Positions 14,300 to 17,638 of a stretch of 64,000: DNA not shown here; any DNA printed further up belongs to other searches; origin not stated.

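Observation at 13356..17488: AT-rich two-gene island: a single-chain Type IIG R-M fusion translationally coupled to a Schlafen/AlbA_2-domain protein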

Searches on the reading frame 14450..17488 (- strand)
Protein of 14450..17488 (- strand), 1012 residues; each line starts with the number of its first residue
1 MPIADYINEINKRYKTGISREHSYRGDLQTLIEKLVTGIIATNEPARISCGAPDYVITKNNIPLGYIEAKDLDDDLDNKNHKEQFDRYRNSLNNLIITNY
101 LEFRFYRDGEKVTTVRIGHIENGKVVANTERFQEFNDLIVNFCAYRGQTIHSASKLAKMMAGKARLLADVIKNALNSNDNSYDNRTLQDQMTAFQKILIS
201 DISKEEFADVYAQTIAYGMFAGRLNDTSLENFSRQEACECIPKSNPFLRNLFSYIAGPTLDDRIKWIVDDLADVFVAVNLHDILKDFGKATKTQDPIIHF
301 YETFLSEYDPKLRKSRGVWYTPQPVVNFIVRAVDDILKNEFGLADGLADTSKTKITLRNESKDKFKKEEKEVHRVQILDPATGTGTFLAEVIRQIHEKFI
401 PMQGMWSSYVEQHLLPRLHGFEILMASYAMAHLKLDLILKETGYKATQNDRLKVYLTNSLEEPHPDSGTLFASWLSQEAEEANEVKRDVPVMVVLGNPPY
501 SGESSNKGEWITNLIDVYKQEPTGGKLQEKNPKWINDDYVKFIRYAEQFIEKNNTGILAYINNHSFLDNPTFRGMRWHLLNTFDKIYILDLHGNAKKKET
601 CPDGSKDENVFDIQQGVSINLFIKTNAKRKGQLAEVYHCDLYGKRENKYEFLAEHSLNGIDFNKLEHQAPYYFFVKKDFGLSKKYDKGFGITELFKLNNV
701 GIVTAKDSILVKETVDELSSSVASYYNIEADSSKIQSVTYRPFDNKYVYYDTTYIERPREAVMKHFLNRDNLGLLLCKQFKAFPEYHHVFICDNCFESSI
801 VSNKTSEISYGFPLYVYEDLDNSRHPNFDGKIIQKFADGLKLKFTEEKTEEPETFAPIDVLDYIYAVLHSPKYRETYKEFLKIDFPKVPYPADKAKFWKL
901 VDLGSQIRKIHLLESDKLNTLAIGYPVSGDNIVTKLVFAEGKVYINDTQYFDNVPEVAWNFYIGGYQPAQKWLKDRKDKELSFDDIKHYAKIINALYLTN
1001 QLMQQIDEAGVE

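Call 3: search_protein_families(library=pfam, proteins=[window:14450-17488:-], max_evalue=0.1)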
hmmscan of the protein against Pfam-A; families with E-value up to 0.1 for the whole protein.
window:14450-17488:- (1012 aa): 5 families
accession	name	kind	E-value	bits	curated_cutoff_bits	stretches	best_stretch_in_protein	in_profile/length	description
PF18135.7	Type_ISP_C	-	7.9e-73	245.9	25.9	1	728-1004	70-341/342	Type ISP C-terminal specificity domain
PF02384.22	N6_Mtase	-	1.5e-12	47.9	20.4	1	294-504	3-139/311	N-6 DNA Methylase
PF20473.4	MmeI_Mtase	-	2.5e-08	33.9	27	1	360-562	6-198/259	MmeI, DNA-methyltransferase domain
PF07669.17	Eco57I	-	3.1e-07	31.1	25.3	1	429-591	12-165/171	Eco57I restriction-modification methylase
PF04313.20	HSDR_N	-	2.8e-05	24.5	25.1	1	52-108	127-192/198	Type I restriction enzyme R protein N terminus (HSDR_N)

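Call 4: search_protein_families(library=padloc, proteins=[window:14450-17488:-], max_evalue=0.1)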
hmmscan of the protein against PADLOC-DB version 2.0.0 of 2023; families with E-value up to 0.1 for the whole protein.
window:14450-17488:- (1012 aa): 18 families
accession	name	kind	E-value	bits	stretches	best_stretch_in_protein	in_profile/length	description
PDLC03610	REase_MTase_IIG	-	0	1208.2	3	4-511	3-496/1096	Type IIG restriction enzyme-methyltransferase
PDLC03631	REase_MTase_IIG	-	5.1e-105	350.5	2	5-706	6-687/1086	Type IIG restriction enzyme-methyltransferase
PDLC03597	REase_MTase_IIG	-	8.4e-49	164.1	2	284-667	848-1206/1646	Type IIG restriction enzyme-methyltransferase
PDLC03051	REase_MTase_I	-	6.3e-47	157.5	2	288-731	836-1262/1591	Type I restriction enzyme-methyltransferase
PDLC03621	REase_MTase_IIG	-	3.7e-38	129.2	2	41-653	54-612/1024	Type IIG restriction enzyme-methyltransferase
PDLC04134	mad2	-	1.4e-11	41.9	1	51-601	40-435/492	mads_2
PDLC03338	MTase_II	-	2.6e-07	27.7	1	373-502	154-257/604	Type II methyltransferase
PDLC03021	MTase_I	-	6.3e-07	26.6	1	376-433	187-243/491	Type I methyltransferase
PDLC03598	REase_MTase_IIG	-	6.4e-06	22.3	1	308-527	304-517/912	Type IIG restriction enzyme-methyltransferase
PDLC03025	MTase_I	-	1.4e-05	22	1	291-339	138-184/569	Type I methyltransferase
PDLC03313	MTase_II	-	2e-05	21.3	1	368-452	43-126/563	Type II methyltransferase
PDLC03629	REase_MTase_IIG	-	0.00028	16.8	1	313-397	378-458/1182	Type IIG restriction enzyme-methyltransferase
PDLC03035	MTase_I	-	0.00065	16.3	1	279-333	134-191/653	Type I methyltransferase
PDLC03627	REase_MTase_IIG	-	0.00072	15.4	1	308-388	341-421/1136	Type IIG restriction enzyme-methyltransferase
PDLC03026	MTase_I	-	0.0019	15.4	0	376-436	166-226/487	Type I methyltransferase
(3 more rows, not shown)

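Call 5: search_protein_families(library=ncbifam, proteins=[window:14450-17488:-], max_evalue=0.1)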
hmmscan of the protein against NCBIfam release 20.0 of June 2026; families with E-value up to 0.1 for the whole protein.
window:14450-17488:- (1012 aa): 2 families
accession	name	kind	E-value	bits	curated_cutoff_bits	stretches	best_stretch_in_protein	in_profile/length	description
NF047738.1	antiphage_MADS2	equivalog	3.9e-09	35.3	720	1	376-584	334-537/654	methylation-associated defense system DNA methyltransferase MAD2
NF005807.0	PRK07667.1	equivalog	0.016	14.8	221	0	2-35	52-84/193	kinase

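Call 26: find_homologous_proteins(query=window:14450-17488:-, max_evalue=1e-30)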
Query window:14450-17488:- (1012 aa): 8000 proteins with E <= 1e-30 among 8000 candidates; the best 120 are listed.
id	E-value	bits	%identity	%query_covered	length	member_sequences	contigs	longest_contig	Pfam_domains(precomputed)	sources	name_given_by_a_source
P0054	0.0e+0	2339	100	100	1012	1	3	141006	PF18135.8,PF02384.23,PF07669.18,PF20473.5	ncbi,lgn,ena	-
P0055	0.0e+0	2159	91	100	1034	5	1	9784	PF18135.8,PF02384.23,PF07669.18,PF20473.5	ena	-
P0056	0.0e+0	2121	89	100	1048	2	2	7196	PF18135.8,PF02384.23,PF07669.18,PF20473.5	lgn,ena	-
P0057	0.0e+0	2058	86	100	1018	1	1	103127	PF18135.8,PF02384.23,PF07669.18,PF20473.5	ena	-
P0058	0.0e+0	2050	86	100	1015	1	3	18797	PF18135.8,PF02384.23,PF07669.18,PF20473.5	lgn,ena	-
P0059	0.0e+0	2021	84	100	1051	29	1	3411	PF18135.8,PF02384.23,PF07669.18,PF20473.5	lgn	-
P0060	0.0e+0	2010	85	100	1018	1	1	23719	PF18135.8,PF02384.23,PF07669.18,PF20473.5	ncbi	-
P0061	0.0e+0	2004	84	100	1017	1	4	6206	PF18135.8,PF02384.23,PF07669.18,PF20473.5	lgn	-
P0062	0.0e+0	1982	82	100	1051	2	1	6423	PF18135.8,PF02384.23,PF07669.18,PF20473.5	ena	-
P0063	0.0e+0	1960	84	100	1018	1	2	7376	PF18135.8,PF02384.23,PF07669.18,PF20473.5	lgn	-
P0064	0.0e+0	1952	81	100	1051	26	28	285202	PF18135.8,PF02384.23,PF07669.18,PF20473.5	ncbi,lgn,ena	-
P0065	0.0e+0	1950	82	100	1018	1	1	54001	PF18135.8,PF02384.23,PF07669.18,PF20473.5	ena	-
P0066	0.0e+0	1949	84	100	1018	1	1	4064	PF18135.8,PF02384.23,PF07669.18,PF20473.5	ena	-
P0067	0.0e+0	1948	84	100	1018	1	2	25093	PF18135.8,PF02384.23,PF07669.18,PF20473.5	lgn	-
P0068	0.0e+0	1947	84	100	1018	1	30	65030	PF18135.8,PF02384.23,PF07669.18,PF20473.5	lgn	-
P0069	0.0e+0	1946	84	100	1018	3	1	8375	PF18135.8,PF02384.23,PF07669.18,PF20473.5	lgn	-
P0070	0.0e+0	1946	84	100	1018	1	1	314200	PF18135.8,PF02384.23,PF07669.18,PF20473.5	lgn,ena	-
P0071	0.0e+0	1945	84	100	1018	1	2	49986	PF18135.8,PF02384.23,PF07669.18,PF20473.5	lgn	-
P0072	0.0e+0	1944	83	100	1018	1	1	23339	PF18135.8,PF02384.23,PF07669.18,PF20473.5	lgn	-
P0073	0.0e+0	1944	83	100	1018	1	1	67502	PF18135.8,PF02384.23,PF07669.18,PF20473.5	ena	-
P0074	0.0e+0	1944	83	100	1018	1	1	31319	PF18135.8,PF02384.23,PF07669.18,PF20473.5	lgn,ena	-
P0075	0.0e+0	1944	83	100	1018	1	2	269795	PF18135.8,PF02384.23,PF07669.18,PF20473.5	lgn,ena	-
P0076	0.0e+0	1943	83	100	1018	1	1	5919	PF18135.8,PF02384.23,PF07669.18,PF20473.5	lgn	-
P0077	0.0e+0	1943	83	100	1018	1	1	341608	PF18135.8,PF02384.23,PF07669.18,PF20473.5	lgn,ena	-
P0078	0.0e+0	1943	83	100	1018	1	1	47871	PF18135.8,PF02384.23,PF07669.18,PF20473.5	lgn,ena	-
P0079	0.0e+0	1942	83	100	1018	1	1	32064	PF18135.8,PF02384.23,PF07669.18,PF20473.5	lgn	-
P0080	0.0e+0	1942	83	100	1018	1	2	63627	PF18135.8,PF02384.23,PF07669.18,PF20473.5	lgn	-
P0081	0.0e+0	1940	83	100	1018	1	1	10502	PF18135.8,PF02384.23,PF07669.18,PF20473.5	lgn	-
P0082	0.0e+0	1938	83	100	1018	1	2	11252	PF18135.8,PF02384.23,PF07669.18,PF20473.5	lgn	-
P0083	0.0e+0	1936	83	100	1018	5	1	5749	PF18135.8,PF02384.23,PF07669.18,PF20473.5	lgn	-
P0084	0.0e+0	1934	81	100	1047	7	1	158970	PF18135.8,PF02384.23,PF07669.18,PF20473.5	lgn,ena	-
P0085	0.0e+0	1881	79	100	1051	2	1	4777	PF18135.8,PF02384.23,PF07669.18,PF20473.5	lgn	-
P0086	0.0e+0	1879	82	100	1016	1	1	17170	PF18135.8,PF02384.23,PF07669.18,PF20473.5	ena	-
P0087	0.0e+0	1844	77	100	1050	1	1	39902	PF18135.8,PF02384.23,PF07669.18,PF20473.5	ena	-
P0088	0.0e+0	1826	77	100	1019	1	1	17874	PF18135.8,PF02384.23,PF07669.18,PF20473.5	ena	-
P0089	0.0e+0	1823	77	100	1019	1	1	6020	PF18135.8,PF02384.23,PF07669.18,PF20473.5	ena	-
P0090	0.0e+0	1822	77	100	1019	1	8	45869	PF18135.8,PF02384.23,PF07669.18,PF20473.5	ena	-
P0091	0.0e+0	1818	78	100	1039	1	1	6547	PF18135.8,PF02384.23,PF07669.18,PF20473.5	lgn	-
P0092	0.0e+0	1809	75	100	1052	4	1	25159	PF18135.8,PF02384.23,PF07669.18,PF20473.5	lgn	-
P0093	0.0e+0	1782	78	100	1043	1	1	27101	PF18135.8,PF02384.23,PF07669.18,PF20473.5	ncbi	-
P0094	0.0e+0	1781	80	100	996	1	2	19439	PF18135.8,PF02384.23,PF07669.18,PF20473.5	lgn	-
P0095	0.0e+0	1775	73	100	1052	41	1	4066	PF18135.8,PF02384.23,PF07669.18,PF20473.5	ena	-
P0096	0.0e+0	1770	77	100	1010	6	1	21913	PF18135.8,PF02384.23,PF07669.18,PF20473.5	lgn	-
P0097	0.0e+0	1770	78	100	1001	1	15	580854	PF18135.8,PF02384.23,PF07669.18,PF20473.5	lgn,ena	-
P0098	0.0e+0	1769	78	100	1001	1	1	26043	PF18135.8,PF02384.23,PF07669.18,PF20473.5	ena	-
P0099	0.0e+0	1767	78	100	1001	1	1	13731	PF18135.8,PF02384.23,PF07669.18,PF20473.5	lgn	-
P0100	0.0e+0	1766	77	100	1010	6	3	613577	PF18135.8,PF02384.23,PF07669.18,PF20473.5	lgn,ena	-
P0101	0.0e+0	1765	78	100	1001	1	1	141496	PF18135.8,PF02384.23,PF07669.18,PF20473.5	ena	-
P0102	0.0e+0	1756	77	100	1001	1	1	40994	PF18135.8,PF02384.23,PF07669.18,PF20473.5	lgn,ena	-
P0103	0.0e+0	1752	77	100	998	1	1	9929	PF18135.8,PF02384.23,PF07669.18,PF20473.5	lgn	-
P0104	0.0e+0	1751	75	100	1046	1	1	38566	PF18135.8,PF02384.23,PF07669.18,PF20473.5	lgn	-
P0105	0.0e+0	1729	72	100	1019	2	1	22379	PF18135.8,PF02384.23,PF07669.18,PF20473.5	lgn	-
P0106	0.0e+0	1729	77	100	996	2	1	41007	PF18135.8,PF02384.23,PF07669.18,PF20473.5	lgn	-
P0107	0.0e+0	1713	76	100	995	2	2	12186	PF18135.8,PF02384.23,PF20473.5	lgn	-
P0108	0.0e+0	1712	76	100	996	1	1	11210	PF18135.8,PF02384.23,PF07669.18,PF20473.5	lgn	-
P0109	0.0e+0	1706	74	100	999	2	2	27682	PF18135.8,PF02384.23,PF07669.18,PF20473.5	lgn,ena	-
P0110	0.0e+0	1704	76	100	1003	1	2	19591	PF18135.8,PF02384.23,PF07669.18,PF20473.5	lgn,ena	-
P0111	0.0e+0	1702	75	100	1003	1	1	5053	PF18135.8,PF02384.23,PF07669.18,PF20473.5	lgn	-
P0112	0.0e+0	1700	75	100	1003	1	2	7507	PF18135.8,PF02384.23,PF07669.18,PF20473.5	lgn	-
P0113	0.0e+0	1699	75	100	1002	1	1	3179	PF18135.8,PF02384.23,PF07669.18,PF20473.5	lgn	-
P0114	0.0e+0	1699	73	100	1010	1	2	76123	PF18135.8,PF02384.23,PF07669.18,PF20473.5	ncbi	-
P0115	0.0e+0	1698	73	100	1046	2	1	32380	PF18135.8,PF02384.23,PF07669.18,PF20473.5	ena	-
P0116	0.0e+0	1698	74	100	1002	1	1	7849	PF18135.8,PF02384.23,PF07669.18,PF20473.5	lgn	-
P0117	0.0e+0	1697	72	100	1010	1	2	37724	PF18135.8,PF02384.23,PF07669.18,PF20473.5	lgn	-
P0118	0.0e+0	1696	74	100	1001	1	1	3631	PF18135.8,PF02384.23,PF07669.18,PF20473.5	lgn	-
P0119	0.0e+0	1691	75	100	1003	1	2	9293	PF18135.8,PF02384.23,PF07669.18,PF20473.5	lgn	-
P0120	0.0e+0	1690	75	100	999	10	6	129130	PF18135.8,PF02384.23,PF07669.18,PF20473.5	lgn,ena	-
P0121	0.0e+0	1682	73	100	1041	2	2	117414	PF18135.8,PF02384.23,PF07669.18,PF20473.5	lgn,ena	-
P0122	0.0e+0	1676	72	100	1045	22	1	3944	PF18135.8,PF02384.23,PF07669.18,PF20473.5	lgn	-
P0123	0.0e+0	1672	71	100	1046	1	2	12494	PF18135.8,PF02384.23,PF07669.18,PF20473.5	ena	-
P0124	0.0e+0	1665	72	100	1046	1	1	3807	PF18135.8,PF02384.23,PF07669.18,PF20473.5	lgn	-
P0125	0.0e+0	1640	92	76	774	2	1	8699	PF18135.8,PF02384.23,PF07669.18,PF20473.5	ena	-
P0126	0.0e+0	1633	100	70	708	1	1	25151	PF18135.8,PF02384.23,PF07669.18,PF20473.5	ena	-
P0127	0.0e+0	1621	77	92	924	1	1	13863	PF18135.8,PF02384.23,PF07669.18,PF20473.5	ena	-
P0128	0.0e+0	1536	67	100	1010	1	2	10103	PF18135.8,PF02384.23,PF07669.18,PF20473.5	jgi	-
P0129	0.0e+0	1535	77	88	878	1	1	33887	PF18135.8,PF02384.23,PF07669.18,PF20473.5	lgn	-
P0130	0.0e+0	1514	65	97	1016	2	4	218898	PF18135.8,PF02384.23,PF07669.18,PF20473.5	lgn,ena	-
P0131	0.0e+0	1486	64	100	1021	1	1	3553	PF18135.8,PF02384.23,PF07669.18,PF20473.5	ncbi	-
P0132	0.0e+0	1485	64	100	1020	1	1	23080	PF18135.8,PF02384.23,PF07669.18,PF20473.5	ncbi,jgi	-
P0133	0.0e+0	1485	64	92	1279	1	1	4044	PF18135.8,PF04480.19,PF02384.23,PF07669.18,PF20473.5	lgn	-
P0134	0.0e+0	1482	63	100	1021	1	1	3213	PF18135.8,PF02384.23,PF07669.18,PF20473.5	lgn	-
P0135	0.0e+0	1482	63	100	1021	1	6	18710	PF18135.8,PF02384.23,PF07669.18,PF20473.5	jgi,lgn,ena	-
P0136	0.0e+0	1481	63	100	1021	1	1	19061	PF18135.8,PF02384.23,PF07669.18,PF20473.5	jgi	jgi:predicted helicase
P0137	0.0e+0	1480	63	100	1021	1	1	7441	PF18135.8,PF02384.23,PF07669.18,PF20473.5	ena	-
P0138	0.0e+0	1480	63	100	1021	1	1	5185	PF18135.8,PF02384.23,PF07669.18,PF20473.5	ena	-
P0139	0.0e+0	1479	63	100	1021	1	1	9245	PF18135.8,PF02384.23,PF07669.18,PF20473.5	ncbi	-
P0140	0.0e+0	1479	63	100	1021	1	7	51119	PF18135.8,PF02384.23,PF07669.18,PF20473.5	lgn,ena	-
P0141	0.0e+0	1477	63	100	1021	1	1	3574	PF18135.8,PF02384.23,PF07669.18,PF20473.5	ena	-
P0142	0.0e+0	1476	63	100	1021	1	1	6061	PF18135.8,PF02384.23,PF07669.18,PF20473.5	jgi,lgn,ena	-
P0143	0.0e+0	1470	63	100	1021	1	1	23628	PF18135.8,PF02384.23,PF07669.18,PF20473.5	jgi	-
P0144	0.0e+0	1470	62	99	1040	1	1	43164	PF18135.8,PF02384.23,PF07669.18,PF20473.5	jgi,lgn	jgi:predicted helicase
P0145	0.0e+0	1463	63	100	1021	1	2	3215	PF18135.8,PF02384.23,PF07669.18,PF20473.5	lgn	-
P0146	0.0e+0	1463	62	99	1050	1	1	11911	PF18135.8,PF02384.23,PF07669.18,PF20473.5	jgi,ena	jgi:predicted helicase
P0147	0.0e+0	1456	63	100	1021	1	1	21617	PF18135.8,PF02384.23,PF07669.18,PF20473.5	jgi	-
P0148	0.0e+0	1456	61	100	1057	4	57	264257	PF18135.8,PF02384.23,PF07669.18,PF20473.5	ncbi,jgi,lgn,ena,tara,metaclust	tara:strand:+ start:43792 stop:46965 length:3174 start_codon:yes stop_codon:yes gene_type:complete|m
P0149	0.0e+0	1456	63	100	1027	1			PF18135.8,PF02384.23,PF07669.18,PF20473.5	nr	nr:type ISP restriction/modification enzyme [Pedobacter glucosidilyticus]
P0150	0.0e+0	1453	62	99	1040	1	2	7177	PF18135.8,PF02384.23,PF07669.18,PF20473.5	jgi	jgi:predicted helicase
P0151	0.0e+0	1453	62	99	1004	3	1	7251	PF18135.8,PF02384.23,PF07669.18,PF20473.5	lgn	-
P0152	0.0e+0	1446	61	99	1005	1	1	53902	PF18135.8,PF02384.23,PF07669.18,PF20473.5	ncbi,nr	ncbi:MAG: N-6 DNA methylase [Alphaproteobacteria bacterium]|nr:N-6 DNA methylase [Alphaproteobacteri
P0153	0.0e+0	1446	63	100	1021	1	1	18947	PF18135.8,PF02384.23,PF07669.18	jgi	jgi:predicted helicase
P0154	0.0e+0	1443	61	99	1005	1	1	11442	PF18135.8,PF02384.23,PF07669.18,PF20473.5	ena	-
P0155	0.0e+0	1442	61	99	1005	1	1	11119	PF18135.8,PF02384.23,PF07669.18,PF20473.5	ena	-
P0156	0.0e+0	1442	63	100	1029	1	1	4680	PF18135.8,PF02384.23,PF07669.18,PF20473.5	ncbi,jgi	jgi:predicted helicase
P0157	0.0e+0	1441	63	100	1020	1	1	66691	PF18135.8,PF02384.23,PF07669.18,PF20473.5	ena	-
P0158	0.0e+0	1440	62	100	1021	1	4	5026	PF18135.8,PF02384.23,PF07669.18,PF20473.5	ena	-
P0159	0.0e+0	1438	62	100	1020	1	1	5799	PF18135.8,PF02384.23,PF07669.18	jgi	-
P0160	0.0e+0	1437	62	100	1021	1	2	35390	PF18135.8,PF02384.23,PF07669.18,PF20473.5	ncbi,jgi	jgi:predicted helicase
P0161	0.0e+0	1436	61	100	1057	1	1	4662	PF18135.8,PF02384.23,PF07669.18,PF20473.5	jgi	-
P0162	0.0e+0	1436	61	100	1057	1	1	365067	PF18135.8,PF02384.23,PF07669.18,PF20473.5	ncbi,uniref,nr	ncbi:type ISP restriction/modification enzyme [Arenibacter sp. GZD96]|uniref:type ISP restriction/mo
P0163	0.0e+0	1436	62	100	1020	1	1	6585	PF18135.8,PF02384.23,PF07669.18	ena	-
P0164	0.0e+0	1436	61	100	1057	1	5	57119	PF18135.8,PF02384.23,PF07669.18,PF20473.5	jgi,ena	-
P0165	0.0e+0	1434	61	100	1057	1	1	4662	PF18135.8,PF02384.23,PF07669.18,PF20473.5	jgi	-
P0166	0.0e+0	1434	61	100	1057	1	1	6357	PF18135.8,PF02384.23,PF07669.18,PF20473.5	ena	-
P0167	0.0e+0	1433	62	100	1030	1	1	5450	PF18135.8,PF02384.23,PF07669.18,PF20473.5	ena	-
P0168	0.0e+0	1430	62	100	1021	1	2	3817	PF18135.8,PF02384.23,PF07669.18,PF20473.5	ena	-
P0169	0.0e+0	1429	62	100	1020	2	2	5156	PF18135.8,PF02384.23,PF07669.18,PF20473.5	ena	-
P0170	0.0e+0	1426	60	100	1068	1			PF18135.8,PF02384.23,PF07669.18,PF20473.5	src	-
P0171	0.0e+0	1424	62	100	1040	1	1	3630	PF18135.8,PF02384.23,PF07669.18,PF20473.5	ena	-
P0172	0.0e+0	1424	62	100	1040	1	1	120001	PF18135.8,PF02384.23,PF07669.18,PF20473.5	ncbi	-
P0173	0.0e+0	1424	60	99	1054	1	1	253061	PF18135.8,PF02384.23,PF07669.18,PF20473.5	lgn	-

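Call 28: find_encoding_contigs(protein=P0055, flank=5000, max_places=3)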
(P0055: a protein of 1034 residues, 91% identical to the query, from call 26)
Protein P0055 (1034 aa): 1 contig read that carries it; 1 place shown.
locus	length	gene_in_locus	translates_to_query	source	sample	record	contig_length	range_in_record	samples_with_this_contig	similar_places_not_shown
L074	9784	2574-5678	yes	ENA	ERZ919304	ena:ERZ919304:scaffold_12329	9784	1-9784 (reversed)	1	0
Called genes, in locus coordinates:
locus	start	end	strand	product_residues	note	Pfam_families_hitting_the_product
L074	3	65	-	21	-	?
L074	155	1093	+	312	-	PF02086:MethyltransfD12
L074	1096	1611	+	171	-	-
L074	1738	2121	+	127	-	PF20472:PDDEXK_11 (weak)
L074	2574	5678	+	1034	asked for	PF02384:N6_Mtase (weak), PF20473:MmeI_Mtase (weak), PF07669:Eco57I (weak), PF18135:Type_ISP_C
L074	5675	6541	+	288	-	-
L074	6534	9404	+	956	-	-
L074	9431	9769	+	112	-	-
